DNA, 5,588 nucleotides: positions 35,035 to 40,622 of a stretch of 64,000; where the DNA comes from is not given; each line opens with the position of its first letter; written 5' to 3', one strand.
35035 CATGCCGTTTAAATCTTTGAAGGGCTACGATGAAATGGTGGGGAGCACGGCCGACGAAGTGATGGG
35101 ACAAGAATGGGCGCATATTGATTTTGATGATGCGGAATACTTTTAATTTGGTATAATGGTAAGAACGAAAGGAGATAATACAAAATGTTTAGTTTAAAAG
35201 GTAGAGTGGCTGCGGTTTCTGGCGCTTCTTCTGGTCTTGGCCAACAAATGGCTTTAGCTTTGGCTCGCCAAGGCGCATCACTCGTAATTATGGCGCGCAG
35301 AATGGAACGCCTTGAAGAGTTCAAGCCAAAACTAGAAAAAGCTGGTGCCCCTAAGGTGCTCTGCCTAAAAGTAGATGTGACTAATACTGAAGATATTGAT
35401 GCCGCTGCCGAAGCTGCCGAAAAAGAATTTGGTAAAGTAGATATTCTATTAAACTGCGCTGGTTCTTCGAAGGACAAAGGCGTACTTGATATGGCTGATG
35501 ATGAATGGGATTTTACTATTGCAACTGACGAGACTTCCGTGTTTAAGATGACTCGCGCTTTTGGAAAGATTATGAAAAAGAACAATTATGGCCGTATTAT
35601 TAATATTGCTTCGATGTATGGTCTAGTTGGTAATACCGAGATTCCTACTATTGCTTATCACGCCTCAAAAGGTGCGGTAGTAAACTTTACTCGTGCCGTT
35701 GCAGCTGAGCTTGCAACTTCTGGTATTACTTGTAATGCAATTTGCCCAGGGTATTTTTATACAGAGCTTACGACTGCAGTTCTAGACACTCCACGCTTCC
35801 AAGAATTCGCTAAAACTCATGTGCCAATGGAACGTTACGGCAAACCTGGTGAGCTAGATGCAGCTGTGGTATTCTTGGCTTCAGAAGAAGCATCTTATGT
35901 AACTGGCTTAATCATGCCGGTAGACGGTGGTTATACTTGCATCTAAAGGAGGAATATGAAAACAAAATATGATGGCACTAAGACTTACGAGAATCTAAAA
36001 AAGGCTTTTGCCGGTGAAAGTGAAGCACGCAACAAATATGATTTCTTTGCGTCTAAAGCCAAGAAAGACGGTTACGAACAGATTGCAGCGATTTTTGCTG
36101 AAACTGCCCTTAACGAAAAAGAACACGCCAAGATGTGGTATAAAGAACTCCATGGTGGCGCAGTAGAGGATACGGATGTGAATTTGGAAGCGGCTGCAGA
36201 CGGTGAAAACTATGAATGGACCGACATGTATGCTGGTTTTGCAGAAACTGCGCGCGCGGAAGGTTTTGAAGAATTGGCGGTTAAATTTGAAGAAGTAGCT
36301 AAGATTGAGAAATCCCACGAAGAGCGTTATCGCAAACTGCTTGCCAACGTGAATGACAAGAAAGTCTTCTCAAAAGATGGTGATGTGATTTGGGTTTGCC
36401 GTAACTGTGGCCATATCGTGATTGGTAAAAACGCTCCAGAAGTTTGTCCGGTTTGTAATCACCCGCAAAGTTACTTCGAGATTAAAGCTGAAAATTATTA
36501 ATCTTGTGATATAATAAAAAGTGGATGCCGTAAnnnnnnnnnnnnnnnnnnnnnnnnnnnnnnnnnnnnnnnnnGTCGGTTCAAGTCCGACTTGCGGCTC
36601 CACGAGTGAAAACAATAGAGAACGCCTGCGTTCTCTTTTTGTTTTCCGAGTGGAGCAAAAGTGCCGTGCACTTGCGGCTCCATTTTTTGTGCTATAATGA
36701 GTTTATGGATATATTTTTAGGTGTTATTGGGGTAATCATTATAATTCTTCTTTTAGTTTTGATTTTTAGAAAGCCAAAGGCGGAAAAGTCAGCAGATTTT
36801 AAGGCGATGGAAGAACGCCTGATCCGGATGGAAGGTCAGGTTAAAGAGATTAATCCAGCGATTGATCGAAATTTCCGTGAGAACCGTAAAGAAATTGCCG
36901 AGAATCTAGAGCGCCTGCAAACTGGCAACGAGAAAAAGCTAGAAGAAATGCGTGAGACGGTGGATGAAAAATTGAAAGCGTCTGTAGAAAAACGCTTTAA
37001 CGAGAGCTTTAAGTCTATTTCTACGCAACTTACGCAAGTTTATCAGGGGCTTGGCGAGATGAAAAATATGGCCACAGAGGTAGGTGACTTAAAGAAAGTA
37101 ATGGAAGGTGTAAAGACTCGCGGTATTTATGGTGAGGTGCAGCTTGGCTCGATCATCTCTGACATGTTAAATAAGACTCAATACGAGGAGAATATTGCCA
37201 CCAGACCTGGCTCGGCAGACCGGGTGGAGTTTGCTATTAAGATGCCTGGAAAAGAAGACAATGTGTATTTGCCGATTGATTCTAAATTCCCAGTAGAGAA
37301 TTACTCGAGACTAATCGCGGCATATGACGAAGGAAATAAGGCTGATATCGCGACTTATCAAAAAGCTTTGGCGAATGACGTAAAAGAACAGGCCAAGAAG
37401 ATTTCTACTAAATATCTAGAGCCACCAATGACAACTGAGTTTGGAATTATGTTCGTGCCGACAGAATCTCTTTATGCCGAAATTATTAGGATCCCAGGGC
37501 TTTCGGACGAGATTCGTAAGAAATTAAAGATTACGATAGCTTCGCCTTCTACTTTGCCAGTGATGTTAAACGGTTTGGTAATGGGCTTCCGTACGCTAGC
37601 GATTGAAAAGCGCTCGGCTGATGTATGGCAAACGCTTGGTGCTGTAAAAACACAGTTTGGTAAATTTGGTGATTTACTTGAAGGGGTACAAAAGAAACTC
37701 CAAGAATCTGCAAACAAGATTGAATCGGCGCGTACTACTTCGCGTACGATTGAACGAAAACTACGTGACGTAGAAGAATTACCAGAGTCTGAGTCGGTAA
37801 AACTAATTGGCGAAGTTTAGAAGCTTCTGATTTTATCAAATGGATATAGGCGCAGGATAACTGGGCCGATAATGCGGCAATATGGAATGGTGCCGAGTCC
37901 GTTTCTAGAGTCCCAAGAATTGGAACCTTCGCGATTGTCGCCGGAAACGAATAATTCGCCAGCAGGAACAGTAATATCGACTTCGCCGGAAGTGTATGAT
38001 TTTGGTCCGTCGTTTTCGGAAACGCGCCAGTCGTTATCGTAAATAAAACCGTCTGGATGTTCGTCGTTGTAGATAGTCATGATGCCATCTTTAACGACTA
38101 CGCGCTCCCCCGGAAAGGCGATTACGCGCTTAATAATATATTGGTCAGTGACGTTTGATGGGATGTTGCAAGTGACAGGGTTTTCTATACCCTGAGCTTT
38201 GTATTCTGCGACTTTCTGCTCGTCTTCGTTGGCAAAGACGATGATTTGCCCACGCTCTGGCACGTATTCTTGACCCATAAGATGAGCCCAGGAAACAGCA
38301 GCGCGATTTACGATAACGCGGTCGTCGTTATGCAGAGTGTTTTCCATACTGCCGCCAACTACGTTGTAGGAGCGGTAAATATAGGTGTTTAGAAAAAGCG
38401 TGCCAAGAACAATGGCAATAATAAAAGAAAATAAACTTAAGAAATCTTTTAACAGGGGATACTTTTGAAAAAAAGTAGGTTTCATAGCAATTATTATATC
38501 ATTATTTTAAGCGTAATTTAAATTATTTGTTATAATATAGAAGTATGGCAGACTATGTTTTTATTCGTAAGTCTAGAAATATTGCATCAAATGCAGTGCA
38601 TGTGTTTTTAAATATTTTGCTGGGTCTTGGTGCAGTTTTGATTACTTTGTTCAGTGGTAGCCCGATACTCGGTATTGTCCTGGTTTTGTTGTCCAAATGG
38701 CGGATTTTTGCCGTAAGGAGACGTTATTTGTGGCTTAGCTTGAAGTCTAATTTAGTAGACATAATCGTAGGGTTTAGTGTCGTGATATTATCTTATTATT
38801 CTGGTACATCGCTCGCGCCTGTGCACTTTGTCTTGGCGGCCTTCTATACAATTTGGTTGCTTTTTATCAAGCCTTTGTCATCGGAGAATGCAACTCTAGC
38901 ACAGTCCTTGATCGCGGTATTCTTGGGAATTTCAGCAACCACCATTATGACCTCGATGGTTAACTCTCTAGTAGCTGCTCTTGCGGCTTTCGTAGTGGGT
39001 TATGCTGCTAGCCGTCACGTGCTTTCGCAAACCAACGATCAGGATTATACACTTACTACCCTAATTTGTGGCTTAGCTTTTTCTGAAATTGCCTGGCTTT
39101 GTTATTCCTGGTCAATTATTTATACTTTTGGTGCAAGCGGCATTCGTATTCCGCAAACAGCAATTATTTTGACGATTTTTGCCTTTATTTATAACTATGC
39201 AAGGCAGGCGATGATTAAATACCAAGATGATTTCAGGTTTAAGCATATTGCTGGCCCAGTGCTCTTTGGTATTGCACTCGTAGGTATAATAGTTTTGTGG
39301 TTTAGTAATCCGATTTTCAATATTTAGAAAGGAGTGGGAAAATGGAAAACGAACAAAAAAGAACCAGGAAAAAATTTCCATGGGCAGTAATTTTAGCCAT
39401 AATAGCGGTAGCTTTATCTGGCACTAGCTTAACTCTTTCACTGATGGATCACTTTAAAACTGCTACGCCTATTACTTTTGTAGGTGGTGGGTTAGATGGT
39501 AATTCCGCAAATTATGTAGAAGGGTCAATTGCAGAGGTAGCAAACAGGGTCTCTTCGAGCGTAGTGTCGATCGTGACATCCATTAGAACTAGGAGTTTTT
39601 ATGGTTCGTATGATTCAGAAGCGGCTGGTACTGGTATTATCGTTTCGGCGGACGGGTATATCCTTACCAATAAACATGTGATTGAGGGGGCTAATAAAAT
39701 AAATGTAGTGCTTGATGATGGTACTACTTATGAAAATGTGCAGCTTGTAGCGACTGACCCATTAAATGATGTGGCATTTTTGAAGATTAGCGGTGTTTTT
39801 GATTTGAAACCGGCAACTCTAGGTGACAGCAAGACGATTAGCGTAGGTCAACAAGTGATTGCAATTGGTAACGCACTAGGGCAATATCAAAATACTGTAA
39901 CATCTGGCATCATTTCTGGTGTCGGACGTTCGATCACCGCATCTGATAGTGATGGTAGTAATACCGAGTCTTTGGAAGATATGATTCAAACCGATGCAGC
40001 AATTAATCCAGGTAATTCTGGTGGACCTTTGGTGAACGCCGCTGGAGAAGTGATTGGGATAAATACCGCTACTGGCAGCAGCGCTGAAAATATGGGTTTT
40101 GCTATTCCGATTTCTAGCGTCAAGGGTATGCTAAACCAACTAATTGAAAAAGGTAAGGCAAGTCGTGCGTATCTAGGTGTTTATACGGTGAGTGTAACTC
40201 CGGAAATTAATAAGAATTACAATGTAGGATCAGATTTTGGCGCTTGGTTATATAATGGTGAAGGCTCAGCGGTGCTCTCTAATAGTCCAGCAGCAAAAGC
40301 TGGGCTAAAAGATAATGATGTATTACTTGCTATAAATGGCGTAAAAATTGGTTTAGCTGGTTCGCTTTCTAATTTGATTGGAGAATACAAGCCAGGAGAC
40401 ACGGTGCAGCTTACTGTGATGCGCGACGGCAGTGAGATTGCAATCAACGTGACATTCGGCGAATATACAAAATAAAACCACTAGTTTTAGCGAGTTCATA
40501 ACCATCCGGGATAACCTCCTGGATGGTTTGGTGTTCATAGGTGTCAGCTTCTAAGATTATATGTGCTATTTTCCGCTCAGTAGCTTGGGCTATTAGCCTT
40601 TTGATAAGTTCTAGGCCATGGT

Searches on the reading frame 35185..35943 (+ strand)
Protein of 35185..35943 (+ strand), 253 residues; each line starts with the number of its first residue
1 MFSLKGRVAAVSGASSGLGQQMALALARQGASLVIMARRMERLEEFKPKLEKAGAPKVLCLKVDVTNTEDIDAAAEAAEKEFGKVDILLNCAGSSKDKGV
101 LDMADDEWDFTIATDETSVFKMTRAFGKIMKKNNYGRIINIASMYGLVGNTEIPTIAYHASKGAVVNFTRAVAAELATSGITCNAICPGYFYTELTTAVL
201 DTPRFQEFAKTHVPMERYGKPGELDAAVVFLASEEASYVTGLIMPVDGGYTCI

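Call 13: search_protein_families(library=pfam, proteins=[window:35185-35943:+], max_evalue=0.001)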
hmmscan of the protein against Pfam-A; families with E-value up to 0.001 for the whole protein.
window:35185-35943:+ (253 aa): 5 families
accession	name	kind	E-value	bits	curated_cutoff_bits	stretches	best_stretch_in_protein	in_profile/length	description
PF13561.12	adh_short_C2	-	6e-63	213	27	1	13-251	1-236/236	Enoyl-(Acyl carrier protein) reductase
PF00106.31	adh_short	-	1.4e-53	181.7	26.6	1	8-200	2-191/195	short chain dehydrogenase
PF08659.16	KR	-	2.7e-14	53.9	22.6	1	11-152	5-145/180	KR domain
PF13460.12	NAD_binding_10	-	2.6e-07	31.1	27.2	1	13-213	1-168/184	NAD(P)H-binding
PF01370.27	Epimerase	-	0.00039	20.4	20.9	1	10-194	2-184/240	NAD dependent epimerase/dehydratase family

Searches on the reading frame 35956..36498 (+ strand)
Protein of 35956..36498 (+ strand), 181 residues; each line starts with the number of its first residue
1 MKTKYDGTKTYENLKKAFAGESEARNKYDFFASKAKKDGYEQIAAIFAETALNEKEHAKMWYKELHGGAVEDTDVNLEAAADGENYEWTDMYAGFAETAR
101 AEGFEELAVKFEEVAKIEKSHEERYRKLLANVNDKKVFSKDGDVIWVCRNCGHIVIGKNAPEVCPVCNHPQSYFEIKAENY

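Call 14: search_protein_families(library=pfam, proteins=[window:35956-36498:+], max_evalue=0.001)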
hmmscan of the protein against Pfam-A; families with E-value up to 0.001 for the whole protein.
window:35956-36498:+ (181 aa): 3 families
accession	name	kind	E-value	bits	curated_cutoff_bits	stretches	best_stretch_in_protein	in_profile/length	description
PF02915.23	Rubrerythrin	-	2.2e-25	90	22.8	1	12-129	1-137/137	Rubrerythrin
PF21349.2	RUBY_RBDX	-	4.3e-15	55.3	26.5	1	146-175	1-30/30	Rubrerythrin, rubredoxin-like domain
PF23458.2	DUF7130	-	0.0001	22.5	35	1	132-177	41-86/89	Domain of unknown function (DUF7130)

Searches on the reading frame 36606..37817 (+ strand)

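Call 14: search_protein_families(library=pfam, proteins=[window:36606-37817:+], max_evalue=0.001)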
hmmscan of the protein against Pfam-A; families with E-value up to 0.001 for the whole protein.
window:36606-37817:+ (404 aa): 2 families
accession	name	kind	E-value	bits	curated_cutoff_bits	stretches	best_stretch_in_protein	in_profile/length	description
PF02646.22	RmuC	-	3.9e-69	233.4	26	1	110-397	1-289/291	RmuC family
PF04513.17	Baculo_PEP_C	-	0.00011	22.7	38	0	78-165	14-100/140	Baculovirus polyhedron envelope protein, PEP, C terminus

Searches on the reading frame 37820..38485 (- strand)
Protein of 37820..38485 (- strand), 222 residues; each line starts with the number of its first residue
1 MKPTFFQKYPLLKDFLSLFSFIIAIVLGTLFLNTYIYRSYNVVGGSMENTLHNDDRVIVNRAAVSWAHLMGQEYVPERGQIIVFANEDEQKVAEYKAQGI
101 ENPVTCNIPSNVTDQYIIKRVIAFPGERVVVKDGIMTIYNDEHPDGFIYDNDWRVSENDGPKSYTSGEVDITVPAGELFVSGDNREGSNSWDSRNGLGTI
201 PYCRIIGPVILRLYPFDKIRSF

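Call 14: search_protein_families(library=pfam, proteins=[window:37820-38485:-], max_evalue=0.001)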
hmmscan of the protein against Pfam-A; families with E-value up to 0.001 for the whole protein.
window:37820-38485:- (222 aa): 1 family
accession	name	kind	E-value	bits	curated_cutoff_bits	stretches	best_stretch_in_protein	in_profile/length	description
PF10502.14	Peptidase_S26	-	1.8e-29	103.3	22.9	1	19-213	5-167/168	Signal peptidase, peptidase S26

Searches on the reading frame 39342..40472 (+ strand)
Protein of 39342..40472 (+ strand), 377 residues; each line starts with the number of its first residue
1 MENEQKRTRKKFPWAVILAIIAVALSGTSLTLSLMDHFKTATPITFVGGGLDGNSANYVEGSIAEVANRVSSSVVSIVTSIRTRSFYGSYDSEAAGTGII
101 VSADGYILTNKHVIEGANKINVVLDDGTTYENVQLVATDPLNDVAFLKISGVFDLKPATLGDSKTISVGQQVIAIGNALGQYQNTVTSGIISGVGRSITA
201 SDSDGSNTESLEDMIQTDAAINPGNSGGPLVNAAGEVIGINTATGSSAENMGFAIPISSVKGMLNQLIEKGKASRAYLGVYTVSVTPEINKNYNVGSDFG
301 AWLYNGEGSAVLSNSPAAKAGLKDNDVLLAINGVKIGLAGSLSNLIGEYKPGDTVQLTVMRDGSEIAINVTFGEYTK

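Call 14: search_protein_families(library=pfam, proteins=[window:39342-40472:+], max_evalue=0.001)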
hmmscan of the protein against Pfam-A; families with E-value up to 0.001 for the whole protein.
window:39342-40472:+ (377 aa): 6 families
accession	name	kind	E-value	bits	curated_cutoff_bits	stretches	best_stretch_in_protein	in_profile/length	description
PF13365.12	Trypsin_2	-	4.8e-36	125.1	27.6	1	96-240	1-144/144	Trypsin-like peptidase domain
PF00089.32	Trypsin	-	3.4e-21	76.5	20.6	1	94-261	25-217/220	Trypsin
PF13180.12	PDZ_2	-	1.9e-14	54.2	27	1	311-371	19-79/80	PDZ domain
PF17820.7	PDZ_6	-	2.2e-08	34.2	27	1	310-344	4-35/54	PDZ domain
PF00595.29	PDZ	-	3.8e-05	24.4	23.2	1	310-360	31-81/81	PDZ domain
PF10459.15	Peptidase_S46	-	0.00017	20.9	22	0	217-241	626-650/698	Peptidase S46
